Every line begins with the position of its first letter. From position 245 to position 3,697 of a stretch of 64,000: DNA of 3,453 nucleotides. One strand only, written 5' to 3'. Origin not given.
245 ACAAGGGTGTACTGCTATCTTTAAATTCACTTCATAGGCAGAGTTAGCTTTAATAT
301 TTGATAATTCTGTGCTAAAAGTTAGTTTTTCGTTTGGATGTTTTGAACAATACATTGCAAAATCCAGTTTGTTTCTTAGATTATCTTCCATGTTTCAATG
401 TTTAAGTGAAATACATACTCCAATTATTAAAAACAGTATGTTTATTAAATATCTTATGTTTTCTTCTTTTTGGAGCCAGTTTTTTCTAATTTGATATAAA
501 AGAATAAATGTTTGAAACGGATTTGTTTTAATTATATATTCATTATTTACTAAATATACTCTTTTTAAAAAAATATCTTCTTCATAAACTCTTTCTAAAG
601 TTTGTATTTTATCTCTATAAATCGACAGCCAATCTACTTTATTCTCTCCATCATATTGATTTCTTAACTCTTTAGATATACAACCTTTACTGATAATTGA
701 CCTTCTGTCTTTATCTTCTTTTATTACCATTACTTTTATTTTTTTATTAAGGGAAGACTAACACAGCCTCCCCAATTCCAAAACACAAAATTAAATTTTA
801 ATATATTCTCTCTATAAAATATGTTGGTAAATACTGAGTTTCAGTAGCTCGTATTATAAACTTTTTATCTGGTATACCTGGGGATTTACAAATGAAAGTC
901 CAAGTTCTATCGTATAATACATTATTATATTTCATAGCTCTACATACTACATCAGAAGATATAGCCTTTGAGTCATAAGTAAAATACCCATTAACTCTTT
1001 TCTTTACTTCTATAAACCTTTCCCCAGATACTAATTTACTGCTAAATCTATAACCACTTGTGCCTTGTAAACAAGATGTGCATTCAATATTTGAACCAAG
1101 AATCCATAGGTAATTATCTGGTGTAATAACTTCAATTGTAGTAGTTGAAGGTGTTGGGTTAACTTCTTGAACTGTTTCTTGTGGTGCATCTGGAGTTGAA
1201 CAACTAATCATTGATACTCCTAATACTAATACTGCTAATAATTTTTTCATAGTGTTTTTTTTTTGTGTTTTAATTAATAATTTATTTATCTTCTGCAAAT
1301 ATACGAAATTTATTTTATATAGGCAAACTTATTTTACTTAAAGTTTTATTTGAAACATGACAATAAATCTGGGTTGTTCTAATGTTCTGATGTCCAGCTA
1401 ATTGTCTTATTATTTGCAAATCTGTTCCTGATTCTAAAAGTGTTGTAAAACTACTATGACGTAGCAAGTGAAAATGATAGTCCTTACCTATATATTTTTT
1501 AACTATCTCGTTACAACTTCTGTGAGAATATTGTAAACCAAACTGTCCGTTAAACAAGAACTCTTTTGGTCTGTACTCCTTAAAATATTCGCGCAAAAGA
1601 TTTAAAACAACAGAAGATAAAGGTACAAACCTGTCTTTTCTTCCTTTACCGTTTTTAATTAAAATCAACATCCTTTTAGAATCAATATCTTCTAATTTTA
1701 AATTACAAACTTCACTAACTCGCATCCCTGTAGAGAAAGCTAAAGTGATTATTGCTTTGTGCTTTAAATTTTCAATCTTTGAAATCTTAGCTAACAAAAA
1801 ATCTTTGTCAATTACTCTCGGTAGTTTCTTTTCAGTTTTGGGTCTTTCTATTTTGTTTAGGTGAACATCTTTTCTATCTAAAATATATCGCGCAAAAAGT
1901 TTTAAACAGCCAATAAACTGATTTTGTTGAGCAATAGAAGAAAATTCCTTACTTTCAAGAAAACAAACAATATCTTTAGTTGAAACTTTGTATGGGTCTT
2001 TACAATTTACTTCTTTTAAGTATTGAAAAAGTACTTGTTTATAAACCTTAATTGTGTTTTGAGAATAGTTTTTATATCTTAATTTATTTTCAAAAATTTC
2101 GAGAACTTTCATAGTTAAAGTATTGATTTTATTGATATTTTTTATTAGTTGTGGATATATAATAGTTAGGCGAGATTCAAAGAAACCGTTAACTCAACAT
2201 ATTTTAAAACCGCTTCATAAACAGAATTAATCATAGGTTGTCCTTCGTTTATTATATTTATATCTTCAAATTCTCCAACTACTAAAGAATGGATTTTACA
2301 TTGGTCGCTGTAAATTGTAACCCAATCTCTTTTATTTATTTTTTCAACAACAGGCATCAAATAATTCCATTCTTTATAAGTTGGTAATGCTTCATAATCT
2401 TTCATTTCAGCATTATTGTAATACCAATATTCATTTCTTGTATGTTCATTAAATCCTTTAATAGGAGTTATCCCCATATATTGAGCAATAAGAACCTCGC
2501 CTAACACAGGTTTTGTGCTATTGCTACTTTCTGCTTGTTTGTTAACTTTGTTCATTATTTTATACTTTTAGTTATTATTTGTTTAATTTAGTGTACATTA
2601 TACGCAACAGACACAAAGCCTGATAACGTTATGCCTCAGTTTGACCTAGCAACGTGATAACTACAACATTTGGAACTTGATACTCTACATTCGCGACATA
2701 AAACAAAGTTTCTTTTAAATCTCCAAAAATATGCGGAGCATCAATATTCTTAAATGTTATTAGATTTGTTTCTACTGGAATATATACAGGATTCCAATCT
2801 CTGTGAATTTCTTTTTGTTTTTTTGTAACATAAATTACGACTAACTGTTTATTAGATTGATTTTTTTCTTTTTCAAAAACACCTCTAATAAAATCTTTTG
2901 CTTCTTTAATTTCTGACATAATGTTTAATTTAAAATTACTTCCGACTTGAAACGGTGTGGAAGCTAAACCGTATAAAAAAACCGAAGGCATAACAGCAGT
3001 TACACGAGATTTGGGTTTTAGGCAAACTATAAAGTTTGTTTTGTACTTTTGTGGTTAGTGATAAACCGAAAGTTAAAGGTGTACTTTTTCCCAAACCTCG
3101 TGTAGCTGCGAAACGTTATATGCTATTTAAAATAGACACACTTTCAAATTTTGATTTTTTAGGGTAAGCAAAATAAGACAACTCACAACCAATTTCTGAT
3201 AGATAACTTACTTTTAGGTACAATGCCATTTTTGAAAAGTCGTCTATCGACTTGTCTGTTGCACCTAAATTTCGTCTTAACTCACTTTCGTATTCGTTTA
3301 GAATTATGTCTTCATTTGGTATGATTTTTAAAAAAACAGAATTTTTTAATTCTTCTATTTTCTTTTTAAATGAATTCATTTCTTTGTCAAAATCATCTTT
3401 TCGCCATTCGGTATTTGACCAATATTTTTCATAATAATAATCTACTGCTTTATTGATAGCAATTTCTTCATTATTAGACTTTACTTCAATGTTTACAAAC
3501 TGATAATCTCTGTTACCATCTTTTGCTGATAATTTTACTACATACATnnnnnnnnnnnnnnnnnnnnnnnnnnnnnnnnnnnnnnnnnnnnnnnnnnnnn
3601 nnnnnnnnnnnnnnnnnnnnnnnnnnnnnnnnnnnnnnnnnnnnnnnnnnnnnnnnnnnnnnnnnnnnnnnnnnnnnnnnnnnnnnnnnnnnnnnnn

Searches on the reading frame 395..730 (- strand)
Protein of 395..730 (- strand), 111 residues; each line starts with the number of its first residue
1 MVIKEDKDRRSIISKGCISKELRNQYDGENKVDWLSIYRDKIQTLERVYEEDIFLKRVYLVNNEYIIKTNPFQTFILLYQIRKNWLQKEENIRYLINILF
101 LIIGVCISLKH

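Call 55: find_encoding_contigs(protein=window:395-730:-, flank=10000, max_places=2)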
Protein window:395-730:- (111 aa): 14 contigs read that carry it; 2 places shown.
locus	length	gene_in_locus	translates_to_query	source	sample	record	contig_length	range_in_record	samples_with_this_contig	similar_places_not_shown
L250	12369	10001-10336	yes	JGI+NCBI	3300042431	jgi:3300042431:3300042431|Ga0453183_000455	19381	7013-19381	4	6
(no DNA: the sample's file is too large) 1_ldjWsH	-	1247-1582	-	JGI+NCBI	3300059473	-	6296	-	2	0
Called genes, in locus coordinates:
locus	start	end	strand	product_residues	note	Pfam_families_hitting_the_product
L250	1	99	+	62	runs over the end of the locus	-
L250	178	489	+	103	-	-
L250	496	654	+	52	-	-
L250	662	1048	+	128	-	-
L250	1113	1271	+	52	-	-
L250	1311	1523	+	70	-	-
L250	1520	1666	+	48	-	-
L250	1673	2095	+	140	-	-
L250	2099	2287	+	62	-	-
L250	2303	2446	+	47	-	-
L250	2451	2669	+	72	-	-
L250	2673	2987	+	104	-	-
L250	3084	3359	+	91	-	-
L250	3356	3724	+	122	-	-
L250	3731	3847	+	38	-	-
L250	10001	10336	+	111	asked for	-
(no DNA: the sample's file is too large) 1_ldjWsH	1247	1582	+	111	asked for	-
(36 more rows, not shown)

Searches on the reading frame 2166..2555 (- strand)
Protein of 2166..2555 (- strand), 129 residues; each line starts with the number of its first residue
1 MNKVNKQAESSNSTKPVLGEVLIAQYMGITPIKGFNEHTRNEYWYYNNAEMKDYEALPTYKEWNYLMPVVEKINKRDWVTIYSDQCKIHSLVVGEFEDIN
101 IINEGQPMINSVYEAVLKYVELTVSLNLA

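Call 67: search_protein_families(library=phrogs, proteins=[window:2166-2555:-], max_evalue=0.001)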
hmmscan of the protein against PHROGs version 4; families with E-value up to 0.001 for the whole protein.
window:2166-2555:- (129 aa): 0 families

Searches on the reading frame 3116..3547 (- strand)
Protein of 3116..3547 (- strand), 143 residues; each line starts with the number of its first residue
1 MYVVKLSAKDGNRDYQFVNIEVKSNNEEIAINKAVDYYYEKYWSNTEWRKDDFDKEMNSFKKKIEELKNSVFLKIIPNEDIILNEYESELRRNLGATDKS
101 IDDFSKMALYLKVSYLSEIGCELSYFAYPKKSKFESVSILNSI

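Call 63: search_protein_families(library=pfam, max_evalue=0.01, proteins=[window:3116-3547:-])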
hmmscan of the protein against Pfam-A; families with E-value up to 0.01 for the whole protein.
window:3116-3547:- (143 aa): 0 families

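Call 71: find_homologous_proteins(query=window:3116-3547:-, max_evalue=0.00001)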
Query window:3116-3547:- (143 aa): 29 proteins with E <= 0.00001 among 46 candidates.
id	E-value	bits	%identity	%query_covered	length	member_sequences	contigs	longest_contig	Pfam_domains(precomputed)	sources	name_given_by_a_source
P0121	1.7e-80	286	94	100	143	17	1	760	-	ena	-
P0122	1.4e-74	267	90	97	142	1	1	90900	-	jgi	-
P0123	1.8e-74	266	90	97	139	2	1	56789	-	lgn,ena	-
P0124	2.2e-74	266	90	97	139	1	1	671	-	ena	-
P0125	3.3e-73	262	87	100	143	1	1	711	-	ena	-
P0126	5.0e-73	262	88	97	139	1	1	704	-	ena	-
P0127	1.8e-70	253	86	97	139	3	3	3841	-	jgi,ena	jgi:hypothetical protein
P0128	5.8e-70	252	86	97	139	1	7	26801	-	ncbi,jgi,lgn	jgi:hypothetical protein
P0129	2.0e-69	250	82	97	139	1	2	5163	-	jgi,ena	jgi:hypothetical protein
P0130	8.7e-67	241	79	97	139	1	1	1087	-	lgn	-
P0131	1.5e-64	234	76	97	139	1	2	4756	-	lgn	-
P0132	2.4e-64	233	77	97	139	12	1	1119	-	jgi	jgi:hypothetical protein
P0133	1.8e-63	231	73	97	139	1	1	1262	-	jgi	jgi:hypothetical protein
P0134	1.8e-62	227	74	97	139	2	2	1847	-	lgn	-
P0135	2.2e-62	227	75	97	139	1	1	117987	-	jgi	jgi:uncharacterized protein (DUF2132 family)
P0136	2.6e-62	227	73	97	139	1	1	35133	-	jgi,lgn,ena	-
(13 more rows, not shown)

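Call 72: find_encoding_contigs(protein=P0135, flank=10000, max_places=1)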
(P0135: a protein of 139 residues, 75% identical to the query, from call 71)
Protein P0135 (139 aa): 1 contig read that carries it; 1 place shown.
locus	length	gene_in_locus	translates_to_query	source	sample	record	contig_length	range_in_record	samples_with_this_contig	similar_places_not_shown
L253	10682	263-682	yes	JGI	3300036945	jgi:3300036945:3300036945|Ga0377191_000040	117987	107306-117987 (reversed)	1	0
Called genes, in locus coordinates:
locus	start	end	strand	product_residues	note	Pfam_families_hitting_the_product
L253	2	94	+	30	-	?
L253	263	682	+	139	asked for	-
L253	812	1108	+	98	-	-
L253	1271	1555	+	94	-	-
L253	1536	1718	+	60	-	-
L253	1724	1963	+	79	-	-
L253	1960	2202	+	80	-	-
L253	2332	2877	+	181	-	PF05063:MT-A70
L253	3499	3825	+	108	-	-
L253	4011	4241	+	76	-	-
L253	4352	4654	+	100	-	PF02796:HTH_7 (faint), PF13384:HTH_23 (faint), PF13936:HTH_38 (weak), PF25787:HTH_SB (weak)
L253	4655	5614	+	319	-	-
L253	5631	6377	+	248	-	-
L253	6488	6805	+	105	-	-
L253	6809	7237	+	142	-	-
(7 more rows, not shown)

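Call 73: find_encoding_contigs(protein=P0136, flank=10000, max_places=1)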
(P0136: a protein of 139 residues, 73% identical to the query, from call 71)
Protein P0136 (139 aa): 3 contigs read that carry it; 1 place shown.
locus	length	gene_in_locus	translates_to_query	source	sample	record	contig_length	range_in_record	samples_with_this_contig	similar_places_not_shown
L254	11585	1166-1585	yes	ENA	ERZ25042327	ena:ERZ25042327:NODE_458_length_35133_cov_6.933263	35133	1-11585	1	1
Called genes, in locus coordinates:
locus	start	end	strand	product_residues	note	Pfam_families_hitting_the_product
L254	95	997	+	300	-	PF01507:PAPS_reduct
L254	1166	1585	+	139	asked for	-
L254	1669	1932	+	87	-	-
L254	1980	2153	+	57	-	-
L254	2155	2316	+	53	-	PF01381:HTH_3 (weak)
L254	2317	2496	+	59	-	-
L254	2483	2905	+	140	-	-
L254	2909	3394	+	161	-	PF04404:ERF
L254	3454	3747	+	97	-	-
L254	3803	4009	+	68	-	-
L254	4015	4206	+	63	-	-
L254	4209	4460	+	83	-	-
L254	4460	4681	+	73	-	-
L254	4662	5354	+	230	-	PF02511:Thy1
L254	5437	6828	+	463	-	-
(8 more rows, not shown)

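Call 74: find_encoding_contigs(protein=P0128, flank=10000, max_places=1)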
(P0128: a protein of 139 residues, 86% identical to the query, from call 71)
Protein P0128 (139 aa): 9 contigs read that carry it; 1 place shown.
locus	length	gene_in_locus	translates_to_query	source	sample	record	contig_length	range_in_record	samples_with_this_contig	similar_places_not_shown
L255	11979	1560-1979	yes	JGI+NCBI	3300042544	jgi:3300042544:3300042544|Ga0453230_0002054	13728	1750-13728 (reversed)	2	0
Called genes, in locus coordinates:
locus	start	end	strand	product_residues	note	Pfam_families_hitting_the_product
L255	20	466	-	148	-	-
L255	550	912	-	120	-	PF24694:LNS2_PITM1-3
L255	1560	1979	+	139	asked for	-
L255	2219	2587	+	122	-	-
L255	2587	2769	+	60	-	-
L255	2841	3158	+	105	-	-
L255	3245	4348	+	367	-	-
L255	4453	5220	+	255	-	PF17338:GP88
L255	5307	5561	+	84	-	-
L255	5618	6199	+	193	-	-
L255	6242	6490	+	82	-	-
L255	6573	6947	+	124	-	PF25735:Phage_L5_gp82 (weak)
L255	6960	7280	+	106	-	-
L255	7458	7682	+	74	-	-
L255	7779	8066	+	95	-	-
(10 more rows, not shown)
